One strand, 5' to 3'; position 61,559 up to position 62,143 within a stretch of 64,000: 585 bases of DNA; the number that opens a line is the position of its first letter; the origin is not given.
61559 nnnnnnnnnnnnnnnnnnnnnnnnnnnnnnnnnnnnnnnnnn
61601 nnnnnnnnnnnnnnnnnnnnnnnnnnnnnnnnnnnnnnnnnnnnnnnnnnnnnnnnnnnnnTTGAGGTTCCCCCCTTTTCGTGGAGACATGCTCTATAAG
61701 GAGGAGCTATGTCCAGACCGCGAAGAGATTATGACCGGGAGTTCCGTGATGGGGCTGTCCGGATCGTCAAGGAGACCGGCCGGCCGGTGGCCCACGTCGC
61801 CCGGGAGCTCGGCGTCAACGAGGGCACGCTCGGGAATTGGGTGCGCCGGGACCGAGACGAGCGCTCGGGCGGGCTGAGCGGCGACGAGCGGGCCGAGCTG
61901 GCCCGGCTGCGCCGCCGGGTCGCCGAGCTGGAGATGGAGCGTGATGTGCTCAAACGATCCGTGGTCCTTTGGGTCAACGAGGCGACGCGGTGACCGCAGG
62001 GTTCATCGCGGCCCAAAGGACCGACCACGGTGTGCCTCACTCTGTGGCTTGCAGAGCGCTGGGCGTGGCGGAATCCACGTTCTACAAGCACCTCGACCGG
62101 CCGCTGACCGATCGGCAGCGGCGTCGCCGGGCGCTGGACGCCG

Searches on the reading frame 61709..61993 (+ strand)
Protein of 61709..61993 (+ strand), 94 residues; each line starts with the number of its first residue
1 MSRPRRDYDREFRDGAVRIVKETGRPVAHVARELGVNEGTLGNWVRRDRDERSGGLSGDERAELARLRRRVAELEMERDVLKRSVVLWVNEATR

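Call 9: search_protein_families(library=pfam, proteins=[window:61709-61993:+], max_evalue=0.01)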
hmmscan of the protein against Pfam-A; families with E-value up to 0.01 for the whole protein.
window:61709-61993:+ (94 aa): 5 families
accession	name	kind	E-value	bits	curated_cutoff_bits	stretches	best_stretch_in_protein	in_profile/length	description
PF01527.26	HTH_Tnp_1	-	7e-14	52.2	24.1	1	5-75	4-71/75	Transposase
PF06056.18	Terminase_5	-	3.9e-06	27.1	20.3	1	26-67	15-56/58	Putative ATPase subunit of terminase (gpP-like)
PF13542.12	HTH_Tnp_ISL3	-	0.00045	20.1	27.4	1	11-47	15-49/51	Helix-turn-helix domain of transposase family ISL3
PF13384.12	HTH_23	-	0.00063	19.9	24.6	1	16-47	10-40/50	Homeodomain-like domain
PF13518.12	HTH_28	-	0.0014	19.1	25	1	24-47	12-35/52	Helix-turn-helix domain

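Call 42: search_protein_families(library=ncbifam, proteins=[window:61709-61993:+], max_evalue=0.001)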
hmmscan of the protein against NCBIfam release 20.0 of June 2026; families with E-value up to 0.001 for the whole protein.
window:61709-61993:+ (94 aa): 4 families
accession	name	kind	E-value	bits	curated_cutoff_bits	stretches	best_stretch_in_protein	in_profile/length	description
NF033516.0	transpos_IS3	equivalog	1.3e-13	51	160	1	11-84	1-81/369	IS3 family transposase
NF047595.1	IS66_ISRel24_TnpA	equivalog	6.7e-08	33.1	74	1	5-61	2-56/113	IS66-like element accessory protein TnpA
NF038385.1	IS66_access_TnpA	equivalog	5.2e-05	22.9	150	1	5-65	86-143/190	IS66-like element accessory protein TnpA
NF033577.2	transpos_IS481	equivalog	5.6e-05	22.8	224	1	13-73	2-61/284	IS481 family transposase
